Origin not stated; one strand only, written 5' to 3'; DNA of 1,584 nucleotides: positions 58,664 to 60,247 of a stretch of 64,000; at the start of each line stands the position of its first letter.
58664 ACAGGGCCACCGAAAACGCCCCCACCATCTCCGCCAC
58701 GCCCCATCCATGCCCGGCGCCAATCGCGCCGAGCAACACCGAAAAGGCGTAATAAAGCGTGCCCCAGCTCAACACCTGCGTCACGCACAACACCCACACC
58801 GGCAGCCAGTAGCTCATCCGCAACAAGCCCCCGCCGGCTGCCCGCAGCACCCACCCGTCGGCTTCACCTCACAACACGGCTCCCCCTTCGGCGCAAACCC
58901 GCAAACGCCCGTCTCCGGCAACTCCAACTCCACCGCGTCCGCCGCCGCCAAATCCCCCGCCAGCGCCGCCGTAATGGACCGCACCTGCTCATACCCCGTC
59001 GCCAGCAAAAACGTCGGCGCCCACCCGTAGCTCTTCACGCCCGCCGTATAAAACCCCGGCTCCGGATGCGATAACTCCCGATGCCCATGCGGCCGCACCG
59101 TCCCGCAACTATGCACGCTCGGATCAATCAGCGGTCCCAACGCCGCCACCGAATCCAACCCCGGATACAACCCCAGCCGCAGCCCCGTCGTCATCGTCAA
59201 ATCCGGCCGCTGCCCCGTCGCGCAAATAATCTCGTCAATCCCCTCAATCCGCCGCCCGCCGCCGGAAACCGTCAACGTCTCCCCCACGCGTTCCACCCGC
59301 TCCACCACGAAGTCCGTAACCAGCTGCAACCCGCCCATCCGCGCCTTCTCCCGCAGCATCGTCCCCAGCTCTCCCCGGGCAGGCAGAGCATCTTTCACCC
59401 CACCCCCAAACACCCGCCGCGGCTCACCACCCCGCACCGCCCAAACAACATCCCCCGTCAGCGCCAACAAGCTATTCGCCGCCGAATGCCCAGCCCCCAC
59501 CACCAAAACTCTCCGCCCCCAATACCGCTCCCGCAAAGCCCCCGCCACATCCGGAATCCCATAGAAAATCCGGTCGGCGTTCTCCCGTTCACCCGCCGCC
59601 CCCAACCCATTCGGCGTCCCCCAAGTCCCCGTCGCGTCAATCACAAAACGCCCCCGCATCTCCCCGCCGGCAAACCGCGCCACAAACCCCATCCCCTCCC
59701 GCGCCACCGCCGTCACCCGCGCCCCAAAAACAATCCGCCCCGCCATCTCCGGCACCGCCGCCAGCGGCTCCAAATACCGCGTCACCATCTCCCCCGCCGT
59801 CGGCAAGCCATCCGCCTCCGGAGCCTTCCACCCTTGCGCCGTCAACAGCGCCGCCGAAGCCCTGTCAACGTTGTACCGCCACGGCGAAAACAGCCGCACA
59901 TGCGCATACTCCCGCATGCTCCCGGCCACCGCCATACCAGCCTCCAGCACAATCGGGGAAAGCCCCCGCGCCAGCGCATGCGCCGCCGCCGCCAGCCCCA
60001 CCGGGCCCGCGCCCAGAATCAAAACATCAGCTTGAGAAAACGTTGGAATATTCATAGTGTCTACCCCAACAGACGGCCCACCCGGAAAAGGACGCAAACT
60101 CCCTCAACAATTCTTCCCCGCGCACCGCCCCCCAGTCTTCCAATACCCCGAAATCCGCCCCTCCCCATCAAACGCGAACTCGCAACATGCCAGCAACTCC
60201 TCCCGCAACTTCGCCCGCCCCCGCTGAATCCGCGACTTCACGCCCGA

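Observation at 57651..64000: Atypical arsenic locus: every accessory protein carries vicinal-Cys tails, and no ArsB/Acr3 pump or ArsC reductase lies in the window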

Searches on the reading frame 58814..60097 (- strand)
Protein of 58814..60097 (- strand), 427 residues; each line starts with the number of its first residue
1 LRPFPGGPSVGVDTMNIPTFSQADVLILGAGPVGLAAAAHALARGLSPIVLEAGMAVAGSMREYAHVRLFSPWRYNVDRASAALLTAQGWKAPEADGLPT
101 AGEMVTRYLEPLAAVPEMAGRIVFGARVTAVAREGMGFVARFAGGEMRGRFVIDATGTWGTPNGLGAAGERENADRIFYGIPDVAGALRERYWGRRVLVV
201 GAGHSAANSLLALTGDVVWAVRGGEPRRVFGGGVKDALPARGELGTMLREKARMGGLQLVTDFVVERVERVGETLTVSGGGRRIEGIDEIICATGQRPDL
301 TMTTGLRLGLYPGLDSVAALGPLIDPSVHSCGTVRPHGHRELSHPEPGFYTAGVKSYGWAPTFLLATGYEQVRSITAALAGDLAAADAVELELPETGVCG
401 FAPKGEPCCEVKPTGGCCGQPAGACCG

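Call 3: search_protein_families(library=pfam, proteins=[window:58814-60097:-], max_evalue=0.01)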
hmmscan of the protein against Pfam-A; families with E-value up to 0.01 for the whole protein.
window:58814-60097:- (427 aa): 7 families
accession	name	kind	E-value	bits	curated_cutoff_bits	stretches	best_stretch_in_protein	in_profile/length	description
PF13738.12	Pyr_redox_3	-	3.6e-18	66.3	30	1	26-302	1-273/305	Pyridine nucleotide-disulphide oxidoreductase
PF01266.30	DAO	-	1.1e-07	32.1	27.9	1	24-73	1-49/353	FAD dependent oxidoreductase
PF07992.20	Pyr_redox_2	-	2.5e-07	30.9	26.1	1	24-302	2-243/291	Pyridine nucleotide-disulphide oxidoreductase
PF13450.12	NAD_binding_8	-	4.9e-05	24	21.9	1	27-86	1-54/68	NAD(P)-binding Rossmann-like domain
PF01946.23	Thi4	-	0.00055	19.7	26.2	1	18-61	13-57/235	Thi4 family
PF12831.13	FAD_oxidored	-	0.0011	18.8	27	1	24-157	1-145/416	FAD dependent oxidoreductase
PF01262.27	AlaDh_PNT_C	-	0.0048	16.8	23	1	16-61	22-67/214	Alanine dehydrogenase/PNT, C-terminal domain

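Call 4: search_protein_families(library=ncbifam, proteins=[window:58814-60097:-], max_evalue=0.01)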
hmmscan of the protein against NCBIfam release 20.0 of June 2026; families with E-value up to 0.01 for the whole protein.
window:58814-60097:- (427 aa): 27 families (the best 25 are shown)
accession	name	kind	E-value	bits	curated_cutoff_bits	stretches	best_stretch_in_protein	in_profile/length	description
NF040505.1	ArsO_flavin_mono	equivalog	1.7e-14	54.1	425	1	24-220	2-188/346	ArsO family NAD(P)H-dependent flavin-containing monooxygenase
TIGR04018.1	Bthiol_YpdA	hypoth_equivalog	1.5e-12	47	339.9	1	24-213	1-171/316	YpdA family putative bacillithiol disulfide reductase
TIGR03997.1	mycofact_OYE_2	equivalog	4.2e-07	28.7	793.15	1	10-68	368-425/645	mycofactocin system FadH/OYE family oxidoreductase 2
TIGR01292.1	TRX_reduct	equivalog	4.7e-07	28.9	343.45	1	24-65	2-42/300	thioredoxin-disulfide reductase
TIGR03364.1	HpnW_proposed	hypoth_equivalog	2.5e-05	23.5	285.1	1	24-67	2-46/365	TIGR03364 family FAD-dependent oxidoreductase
TIGR01372.1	soxA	subfamily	3.4e-05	21.8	1164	1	21-63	167-209/996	sarcosine oxidase subunit alpha family protein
TIGR02032.1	GG-red-SF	subfamily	3.7e-05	23.6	158.8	1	24-157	2-146/297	geranylgeranyl reductase family protein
NF004780.0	PRK06126.1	subfamily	5.6e-05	21.6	445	1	21-54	7-40/552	hypothetical protein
TIGR00292.1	TIGR00292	equivalog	0.00026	20.3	148.3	1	19-61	18-60/254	sulfide-dependent adenosine diphosphate thiazole synthase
NF006002.0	PRK08132.1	subfamily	0.00058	18.4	416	1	21-58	24-61/552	FAD-dependent oxidoreductase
NF053717.1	VnlPnlRedVprA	equivalog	0.0008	18.3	600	1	21-61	5-45/481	vinyl phenol reductase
NF004776.0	PRK06116.1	equivalog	0.0013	17.8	480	0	195-301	168-268/450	glutathione-disulfide reductase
NF005547.0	PRK07208.1-3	equivalog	0.0014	17.4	380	1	23-62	5-44/465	hypothetical protein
NF009409.0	PRK12770.1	subfamily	0.0015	17.6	343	0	21-46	17-42/360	putative glutamate synthase subunit beta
NF009478.0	PRK12844.1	equivalog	0.0017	16.8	789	1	21-60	7-46/559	3-ketosteroid-delta-1-dehydrogenase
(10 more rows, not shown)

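Call 13: find_encoding_contigs(protein=window:58814-60097:-, flank=10000, max_places=10)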
Protein window:58814-60097:- (427 aa): no gene with exactly this product is on record in the collection.

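Call 25: find_homologous_proteins(query=window:58814-60055:-, max_evalue=1e-20)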
Query window:58814-60055:- (413 aa): 8000 proteins with E <= 1e-20 among 8000 candidates; the best 120 are listed.
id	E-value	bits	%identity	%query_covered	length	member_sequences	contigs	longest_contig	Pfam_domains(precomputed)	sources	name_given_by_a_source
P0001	8.5e-258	873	95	100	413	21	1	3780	PF01266.31,PF13450.13,PF07992.21,PF13738.13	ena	-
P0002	2.8e-232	789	87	100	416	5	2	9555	PF07992.21,PF13738.13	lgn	-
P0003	6.7e-147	508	57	99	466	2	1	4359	PF01266.31,PF13450.13,PF07992.21,PF13738.13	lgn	-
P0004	1.6e-146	507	60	98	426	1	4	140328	PF01266.31,PF13450.13,PF07992.21,PF13738.13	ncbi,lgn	-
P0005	2.8e-146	506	57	99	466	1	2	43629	PF01266.31,PF13450.13,PF07992.21,PF13738.13,PF01494.26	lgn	-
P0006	1.3e-142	494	59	98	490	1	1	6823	PF01266.31,PF13450.13,PF00890.31,PF07992.21,PF13738.13,PF01494.26,PF12831.14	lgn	-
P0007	4.0e-142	492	57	99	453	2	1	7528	PF01266.31,PF13450.13,PF07992.21,PF13738.13,PF01494.26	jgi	jgi:thioredoxin reductase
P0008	7.7e-142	491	56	98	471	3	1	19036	PF01266.31,PF13450.13,PF07992.21,PF13738.13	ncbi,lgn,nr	ncbi:MAG: NAD(P)-binding domain-containing protein [Bdellovibrionales bacterium]|nr:NAD(P)-binding d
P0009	1.2e-141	491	56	97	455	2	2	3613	PF01266.31,PF00743.26,PF01593.31,PF13450.13,PF07992.21,PF00070.34,PF13738.13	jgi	jgi:hypothetical protein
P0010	4.6e-141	489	59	97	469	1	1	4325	PF01266.31,PF13450.13,PF07992.21,PF13738.13,PF01494.26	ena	-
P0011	1.2e-140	487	58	97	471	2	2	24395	PF01266.31,PF13434.13,PF13450.13,PF07992.21,PF13738.13,PF01494.26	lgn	-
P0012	4.9e-140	485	58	100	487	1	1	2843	PF01266.31,PF07992.21,PF13738.13,PF01494.26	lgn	-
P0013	6.5e-140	485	56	100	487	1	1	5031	PF01266.31,PF13450.13,PF07992.21,PF13738.13,PF01494.26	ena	-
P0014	3.2e-139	483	60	93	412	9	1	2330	PF01266.31,PF13434.13,PF13450.13,PF07992.21,PF13738.13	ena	-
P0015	5.3e-139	482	54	99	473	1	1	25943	PF01266.31,PF13450.13,PF07992.21,PF13738.13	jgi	-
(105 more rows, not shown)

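Call 36: search_solved_structures(query=window:58814-60055:-, max_evalue=0.01)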
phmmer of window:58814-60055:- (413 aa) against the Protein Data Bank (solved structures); distinct sequences matched with E-value up to 0.01: 10.
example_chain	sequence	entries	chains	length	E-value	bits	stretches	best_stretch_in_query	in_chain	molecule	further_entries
4c5o_A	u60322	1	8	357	1.5e-06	30.6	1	8-208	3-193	FLAVIN MONOOXYGENASE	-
4a9w_A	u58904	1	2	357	2e-06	30.2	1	8-205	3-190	MONOOXYGENASE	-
2zbw_A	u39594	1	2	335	5e-06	28.9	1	110-200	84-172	Thioredoxin reductase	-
7a76_A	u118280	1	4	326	9.5e-06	28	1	9-290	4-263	THIOREDOXIN REDUCTASE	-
2q7v_A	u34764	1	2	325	1.3e-05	27.6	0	1-42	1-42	Thioredoxin reductase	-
4zn0_A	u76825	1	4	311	4.6e-05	25.7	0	7-40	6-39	Thioredoxin reductase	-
7jyp_A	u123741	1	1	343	0.00019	23.6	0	9-45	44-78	Thioredoxin reductase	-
31lc_A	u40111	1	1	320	0.0019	20.4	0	7-49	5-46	Thioredoxin reductase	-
4gcm_A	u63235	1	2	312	0.0025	20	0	9-53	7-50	Thioredoxin reductase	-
8odw_A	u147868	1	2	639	0.0041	19.3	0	7-135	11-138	Polyketide synthase modules-related protein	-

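Call 50: find_encoding_contigs(protein=P0002, flank=8000, max_places=4)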
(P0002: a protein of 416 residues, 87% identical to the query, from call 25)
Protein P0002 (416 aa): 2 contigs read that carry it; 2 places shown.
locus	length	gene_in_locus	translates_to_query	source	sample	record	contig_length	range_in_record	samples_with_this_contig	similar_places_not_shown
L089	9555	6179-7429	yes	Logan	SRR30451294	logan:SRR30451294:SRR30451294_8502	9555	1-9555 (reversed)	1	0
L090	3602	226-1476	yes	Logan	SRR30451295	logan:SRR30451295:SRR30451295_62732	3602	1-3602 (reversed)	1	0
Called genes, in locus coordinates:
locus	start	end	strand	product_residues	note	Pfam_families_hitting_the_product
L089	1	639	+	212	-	?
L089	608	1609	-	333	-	PF00685:Sulfotransfer_1 (weak), PF13469:Sulfotransfer_3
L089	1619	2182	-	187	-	-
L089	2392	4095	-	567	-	PF00142:Fer4_NifH (weak), PF01656:CbiA, PF02374:ArsA_ATPase, PF10609:ParA (weak), PF13614:AAA_31, PF01656:CbiA, PF02374:ArsA_ATPase, PF02374:ArsA_ATPase, +17 more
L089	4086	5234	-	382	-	PF01135:PCMT (weak), PF13489:Methyltransf_23, PF01209:Ubie_methyltran, PF13847:Methyltransf_31, PF08241:Methyltransf_11, PF08242:Methyltransf_12, PF13649:Methyltransf_25, PF06953:ArsD, +5 more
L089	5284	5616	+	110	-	PF01022:HTH_5, PF12840:HTH_20, PF12802:MarR_2 (weak)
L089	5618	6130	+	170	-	PF04542:Sigma70_r2, PF04545:Sigma70_r4, PF08281:Sigma70_r4_2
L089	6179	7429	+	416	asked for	PF07992:Pyr_redox_2 (weak), PF13738:Pyr_redox_3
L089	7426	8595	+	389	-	PF07690:MFS_1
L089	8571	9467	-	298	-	PF14338:Mrr_N, PF04471:Mrr_cat, PF22722:NA-iREase1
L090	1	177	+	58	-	?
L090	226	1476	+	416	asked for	PF07992:Pyr_redox_2 (weak), PF13738:Pyr_redox_3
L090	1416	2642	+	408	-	PF07690:MFS_1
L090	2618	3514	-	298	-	PF14338:Mrr_N, PF04471:Mrr_cat, PF22722:NA-iREase1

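Call 51: find_encoding_contigs(protein=P0004, flank=8000, max_places=3)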
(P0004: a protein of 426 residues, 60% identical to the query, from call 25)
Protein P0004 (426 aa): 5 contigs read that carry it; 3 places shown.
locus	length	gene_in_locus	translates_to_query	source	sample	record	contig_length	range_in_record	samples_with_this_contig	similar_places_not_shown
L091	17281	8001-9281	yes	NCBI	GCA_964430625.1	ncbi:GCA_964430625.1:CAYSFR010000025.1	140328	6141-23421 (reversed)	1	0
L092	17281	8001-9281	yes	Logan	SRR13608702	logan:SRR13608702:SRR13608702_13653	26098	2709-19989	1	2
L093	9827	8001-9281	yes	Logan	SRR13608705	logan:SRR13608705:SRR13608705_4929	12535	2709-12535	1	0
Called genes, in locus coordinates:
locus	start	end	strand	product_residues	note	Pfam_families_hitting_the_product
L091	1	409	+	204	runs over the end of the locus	-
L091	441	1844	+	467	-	PF00691:OmpA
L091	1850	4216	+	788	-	-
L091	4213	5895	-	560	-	PF00142:Fer4_NifH (weak), PF01656:CbiA, PF02374:ArsA_ATPase, PF10609:ParA (weak), PF13614:AAA_31, PF01656:CbiA, PF02374:ArsA_ATPase, PF02374:ArsA_ATPase, +17 more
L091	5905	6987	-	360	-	PF01135:PCMT (weak), PF13489:Methyltransf_23, PF01209:Ubie_methyltran, PF13847:Methyltransf_31, PF08241:Methyltransf_11, PF08242:Methyltransf_12, PF13649:Methyltransf_25, PF06953:ArsD, +3 more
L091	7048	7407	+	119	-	PF12840:HTH_20, PF01022:HTH_5 (weak)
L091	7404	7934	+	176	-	PF04542:Sigma70_r2, PF08281:Sigma70_r4_2, PF04545:Sigma70_r4 (weak)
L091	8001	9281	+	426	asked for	PF01266:DAO (weak), PF07992:Pyr_redox_2, PF13450:NAD_binding_8 (faint), PF13738:Pyr_redox_3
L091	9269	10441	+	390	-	PF07690:MFS_1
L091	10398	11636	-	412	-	PF04235:DUF418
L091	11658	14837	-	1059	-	PF08455:SNF2_assoc (weak), PF00176:SNF2-rel_dom, PF00271:Helicase_C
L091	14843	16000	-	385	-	PF00155:Aminotran_1_2, PF01041:DegT_DnrJ_EryC1 (weak)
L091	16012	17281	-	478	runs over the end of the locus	PF13522:GATase_6, PF13537:GATase_7, PF00156:Pribosyltran (weak)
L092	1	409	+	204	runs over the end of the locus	-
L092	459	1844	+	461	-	PF00691:OmpA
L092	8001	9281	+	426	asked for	PF01266:DAO (weak), PF07992:Pyr_redox_2, PF13450:NAD_binding_8 (faint), PF13738:Pyr_redox_3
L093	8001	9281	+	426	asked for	PF01266:DAO (weak), PF07992:Pyr_redox_2, PF13450:NAD_binding_8 (faint), PF13738:Pyr_redox_3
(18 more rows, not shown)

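Call 67: search_dna_similar(query=window:58814-60055:-, collection=plasmids, mode=protein, max_rows=25)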
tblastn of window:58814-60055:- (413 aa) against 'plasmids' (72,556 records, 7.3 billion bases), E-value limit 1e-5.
Records with a match: 162; places in all: 176; records where one place covers at least 80% of the query: 147.
Best place of each record, by identity: 60-80% 4; <60% 158.
By first word of the organism name: Streptomyces 35; Bacillus 27; Rhodococcus 23; Cytobacillus 6; Arthrobacter 4; Rathayibacter 4; Rhizobium 4; Roseomonas 3; Bosea 3; Sinorhizobium 3; and 37 more.
By predicted mobility (MOB-suite, as given by PLSDB): non-mobilizable 105; mobilizable 40; conjugative 17.
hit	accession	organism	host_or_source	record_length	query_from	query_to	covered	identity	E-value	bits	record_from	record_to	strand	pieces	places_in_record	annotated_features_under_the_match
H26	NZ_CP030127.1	Indioceanicola profundi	sediment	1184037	34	385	85%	59.1%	7e-109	358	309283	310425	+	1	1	none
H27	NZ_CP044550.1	Hydrogenophaga sp. BPS33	-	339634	35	385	85%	56.4%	1e-102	340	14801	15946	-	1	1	FAD-dependent oxidoreductase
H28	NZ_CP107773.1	Streptomyces sp. NBC_00582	-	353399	1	388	94%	49.5%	8e-77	266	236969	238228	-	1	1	NAD(P)-binding domain-containing protein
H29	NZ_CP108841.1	Streptomyces chartreusis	-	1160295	1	388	94%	48.9%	3e-79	273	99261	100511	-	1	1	none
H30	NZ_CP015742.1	Shinella sp. HZN7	-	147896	38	385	84%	53.4%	7e-97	324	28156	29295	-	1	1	NAD(P)-binding protein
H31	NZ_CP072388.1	Cellulosimicrobium cellulans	Homo sapiens,whole organism,human oral ...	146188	34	399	89%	50.0%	8e-93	312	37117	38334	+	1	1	FAD-dependent oxidoreductase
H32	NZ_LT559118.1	Nonomuraea gerenzanensis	-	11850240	35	385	85%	52.1%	1e-93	315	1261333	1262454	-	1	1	none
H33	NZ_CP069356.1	Microvirga sp. VF16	Vachellia farnesiana,Cell culture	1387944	36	385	85%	51.2%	9e-94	315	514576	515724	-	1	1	none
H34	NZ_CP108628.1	Streptomyces xanthophaeus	-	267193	34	388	86%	49.6%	4e-76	264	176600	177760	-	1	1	NAD(P)-binding domain-containing protein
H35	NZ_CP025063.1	Roseomonas mucosa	Homo sapiens,Clinical, healthy, human ...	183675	34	385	85%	49.9%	1e-91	309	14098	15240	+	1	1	NAD(P)-binding domain-containing protein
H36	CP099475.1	Roseomonas mucosa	Human skin,single cell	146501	34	385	85%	49.9%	1e-91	309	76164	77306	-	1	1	NAD(P)-binding domain-containing protein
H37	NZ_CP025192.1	Roseomonas mucosa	Homo sapiens,clinical, human skin, ...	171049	34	385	85%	49.9%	1e-91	309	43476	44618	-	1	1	NAD(P)-binding domain-containing protein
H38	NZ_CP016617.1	Microvirga ossetica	Vicia alpestris,cell culture,nodules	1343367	36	385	85%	50.1%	3e-92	311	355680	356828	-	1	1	none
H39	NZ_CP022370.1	Bosea sp. AS-1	-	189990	52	395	83%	50.7%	3e-89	302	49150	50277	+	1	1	none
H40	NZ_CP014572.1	Arthrobacter sp. D5-1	cell culture,Soil cores containing ...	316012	34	394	87%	48.2%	6e-88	298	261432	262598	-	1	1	FAD-dependent oxidoreductase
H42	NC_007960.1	Nitrobacter hamburgensis X14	-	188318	33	385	85%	49.0%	9e-93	312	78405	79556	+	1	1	FAD-dependent oxidoreductase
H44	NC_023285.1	Streptomyces sp. F8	-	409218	34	388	86%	48.3%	4e-72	253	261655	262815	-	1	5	NAD(P)-binding domain-containing protein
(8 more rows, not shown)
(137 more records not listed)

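Call 68: get_annotated_region(hit=H42, flank=5000)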
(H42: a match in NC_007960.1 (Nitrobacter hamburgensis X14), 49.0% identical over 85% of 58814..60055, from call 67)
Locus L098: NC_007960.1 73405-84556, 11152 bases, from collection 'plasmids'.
description: Nitrobacter hamburgensis X14 plasmid 2, complete sequence
organism: Nitrobacter hamburgensis X14 (NCBI taxid 323097)
taxonomy: Bacteria; Pseudomonadota; Alphaproteobacteria; Hyphomicrobiales; Nitrobacteraceae; Nitrobacter; Nitrobacter hamburgensis; Nitrobacter hamburgensis X14
host: -; source: -; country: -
typing (MOB-suite, as given by PLSDB): conjugative; replicon rep_cluster_1954; relaxase MOBP; mating-pair formation MPF_T
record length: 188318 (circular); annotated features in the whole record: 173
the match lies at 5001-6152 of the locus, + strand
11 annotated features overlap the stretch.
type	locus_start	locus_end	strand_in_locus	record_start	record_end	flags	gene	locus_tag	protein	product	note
CDS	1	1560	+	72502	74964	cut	-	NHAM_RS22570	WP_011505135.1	arsenate reductase (azurin) large subunit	-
CDS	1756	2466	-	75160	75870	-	arsH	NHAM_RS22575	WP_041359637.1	arsenical resistance protein ArsH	GO:0046685 - response to arsenic-containing substance [Evidence IEA]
CDS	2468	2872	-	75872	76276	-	arsC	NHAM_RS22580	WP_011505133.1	arsenate reductase (glutaredoxin)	GO:0046685 - response to arsenic-containing substance [Evidence IEA]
CDS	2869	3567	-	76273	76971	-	-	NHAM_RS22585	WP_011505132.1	MIP/aquaporin family protein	GO:0055085 - transmembrane transport [Evidence IEA]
CDS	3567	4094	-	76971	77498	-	-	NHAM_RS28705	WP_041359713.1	arsenate reductase ArsC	-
CDS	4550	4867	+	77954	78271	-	-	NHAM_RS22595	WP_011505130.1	metalloregulator ArsR/SmtB family transcription factor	GO:0006355 - regulation of DNA-templated transcription [Evidence IEA]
CDS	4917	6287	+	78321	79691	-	-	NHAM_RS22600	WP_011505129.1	FAD-dependent oxidoreductase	-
CDS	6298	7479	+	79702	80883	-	-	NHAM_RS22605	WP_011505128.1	MFS transporter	GO:0055085 - transmembrane transport [Evidence IEA]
CDS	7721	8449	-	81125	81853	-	-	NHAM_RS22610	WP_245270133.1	LuxR family transcriptional regulator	-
CDS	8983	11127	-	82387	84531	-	-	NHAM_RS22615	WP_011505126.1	type IV secretory system conjugative DNA transfer family protein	-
CDS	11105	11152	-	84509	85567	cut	virB11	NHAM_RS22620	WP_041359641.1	P-type DNA transfer ATPase VirB11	GO:0044097 - secretion by the type IV secretion system [Evidence IEA]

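Call 69: get_annotated_region(hit=H27, flank=5000)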
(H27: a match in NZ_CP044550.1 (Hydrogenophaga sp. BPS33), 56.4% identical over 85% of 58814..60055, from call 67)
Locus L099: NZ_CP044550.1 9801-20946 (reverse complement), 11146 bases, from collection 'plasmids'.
description: Hydrogenophaga sp. BPS33 plasmid pBPS33-1, complete sequence
organism: Hydrogenophaga sp. BPS33 (NCBI taxid 2651974)
taxonomy: Bacteria; Pseudomonadota; Betaproteobacteria; Burkholderiales; Comamonadaceae; Hydrogenophaga; Hydrogenophaga sp. BPS33
host: -; source: -; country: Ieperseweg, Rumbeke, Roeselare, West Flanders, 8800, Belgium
typing (MOB-suite, as given by PLSDB): non-mobilizable
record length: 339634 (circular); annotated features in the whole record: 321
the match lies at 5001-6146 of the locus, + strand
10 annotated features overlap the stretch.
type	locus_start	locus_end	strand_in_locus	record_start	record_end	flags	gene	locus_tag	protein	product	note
CDS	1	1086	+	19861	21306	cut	-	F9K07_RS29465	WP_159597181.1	ATP-binding protein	-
CDS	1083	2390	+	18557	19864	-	-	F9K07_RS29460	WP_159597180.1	sigma-54 dependent transcriptional regulator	GO:0006355 - regulation of DNA-templated transcription [Evidence IEA]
CDS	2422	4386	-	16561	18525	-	-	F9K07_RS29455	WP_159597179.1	NACHT domain-containing protein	-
CDS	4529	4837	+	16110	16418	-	-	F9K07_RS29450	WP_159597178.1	metalloregulator ArsR/SmtB family transcription factor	GO:0006355 - regulation of DNA-templated transcription [Evidence IEA]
CDS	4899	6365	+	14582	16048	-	-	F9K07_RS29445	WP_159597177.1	FAD-dependent oxidoreductase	-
CDS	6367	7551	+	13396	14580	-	-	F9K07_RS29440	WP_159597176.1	MFS transporter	GO:0055085 - transmembrane transport [Evidence IEA]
CDS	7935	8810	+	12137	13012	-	-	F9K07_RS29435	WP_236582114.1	DUF4113 domain-containing protein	-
CDS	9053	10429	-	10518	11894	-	-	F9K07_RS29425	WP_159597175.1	IS30 family transposase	-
CDS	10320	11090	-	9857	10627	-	-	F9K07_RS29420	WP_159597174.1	IS3 family transposase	-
CDS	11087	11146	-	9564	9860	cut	-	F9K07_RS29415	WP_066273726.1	transposase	GO:0006313 - DNA transposition [Evidence IEA]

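Call 70: get_annotated_region(hit=H44, flank=5000)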
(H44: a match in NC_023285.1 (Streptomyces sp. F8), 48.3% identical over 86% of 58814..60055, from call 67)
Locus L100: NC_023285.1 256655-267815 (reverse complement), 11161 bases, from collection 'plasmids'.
description: Streptomyces sp. F8 plasmid pFRL5, complete sequence
organism: Streptomyces sp. F8 (NCBI taxid 1436085)
taxonomy: Bacteria; Actinomycetota; Actinomycetes; Kitasatosporales; Streptomycetaceae; Streptomyces; Streptomyces sp. F8
host: -; source: -; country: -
typing (MOB-suite, as given by PLSDB): non-mobilizable
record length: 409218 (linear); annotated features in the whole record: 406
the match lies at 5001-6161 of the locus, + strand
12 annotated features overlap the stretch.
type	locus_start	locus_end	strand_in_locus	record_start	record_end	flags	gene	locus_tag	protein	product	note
CDS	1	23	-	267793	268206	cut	-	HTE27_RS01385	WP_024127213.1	arsenate reductase ArsC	-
CDS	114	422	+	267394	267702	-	-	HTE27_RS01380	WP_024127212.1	metalloregulator ArsR/SmtB family transcription factor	GO:0006355 - regulation of DNA-templated transcription [Evidence IEA]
CDS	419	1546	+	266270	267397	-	arsB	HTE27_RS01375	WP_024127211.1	ACR3 family arsenite efflux transporter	-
CDS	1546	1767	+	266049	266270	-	-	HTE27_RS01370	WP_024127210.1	DUF2180 family protein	-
CDS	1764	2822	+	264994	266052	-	-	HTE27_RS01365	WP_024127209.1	ArsO family NAD(P)H-dependent flavin-containing monooxygenase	-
CDS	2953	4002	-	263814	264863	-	-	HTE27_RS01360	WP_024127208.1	NAD(P)-binding domain-containing protein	-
CDS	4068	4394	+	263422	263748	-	-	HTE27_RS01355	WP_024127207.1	metalloregulator ArsR/SmtB family transcription factor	GO:0006355 - regulation of DNA-templated transcription [Evidence IEA]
CDS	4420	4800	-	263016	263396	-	-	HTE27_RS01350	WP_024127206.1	metalloregulator ArsR/SmtB family transcription factor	GO:0006355 - regulation of DNA-templated transcription [Evidence IEA]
CDS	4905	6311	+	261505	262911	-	-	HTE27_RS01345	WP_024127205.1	NAD(P)-binding domain-containing protein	-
CDS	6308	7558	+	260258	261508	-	-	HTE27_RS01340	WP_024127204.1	MFS transporter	GO:0055085 - transmembrane transport [Evidence IEA]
CDS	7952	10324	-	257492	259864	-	-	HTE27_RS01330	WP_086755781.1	TniQ family protein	-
CDS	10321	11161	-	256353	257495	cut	-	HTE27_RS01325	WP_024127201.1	ATP-binding protein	-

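Call 97: predict_structure(alignment_id=A3)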
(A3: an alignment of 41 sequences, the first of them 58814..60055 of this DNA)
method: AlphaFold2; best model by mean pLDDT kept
length: 413 residues; sequences in the alignment: 41
mean_pLDDT: 76.3   pTM: 0.73
mean pLDDT of the five models: 76.3, 75.1, 74.6, 74.1, 73.0
residues with pLDDT >= 90: 160; 70-90: 130; 50-70: 42; < 50: 81
segments of 3 or more residues with pLDDT < 50: 281-319, 342-346, 381-413
pLDDT, mean of each block of 10 residues (from residue 1): 64 94 98 95 82 80 94 96 87 97 95 87 90 95 59 83 83 88 83 73 87 71 65 86 90 95 95 88 39 34 36 42 79 82 52 89 96 77 39 38 35 37
secondary structure, 60 per line:
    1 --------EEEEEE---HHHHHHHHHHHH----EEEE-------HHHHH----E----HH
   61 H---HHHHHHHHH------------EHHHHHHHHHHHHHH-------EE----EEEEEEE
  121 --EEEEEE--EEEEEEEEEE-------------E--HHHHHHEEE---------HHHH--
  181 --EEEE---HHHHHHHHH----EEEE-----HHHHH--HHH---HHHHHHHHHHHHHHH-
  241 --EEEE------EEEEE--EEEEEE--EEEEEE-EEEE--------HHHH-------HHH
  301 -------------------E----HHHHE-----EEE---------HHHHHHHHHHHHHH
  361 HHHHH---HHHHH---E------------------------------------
elements in order: E9-14 H18-29 E34-37 H45-49 H65-73 H87-100 E114-120 E123-128 E131-140 H157-162 E163-165 H175-178 E183-186 H190-198 E203-206 H212-216 H225-239 E243-246 E253-257 E260-265 E268-273 E275-278 H287-290 H325-328 E335-337 H347-365 H369-373
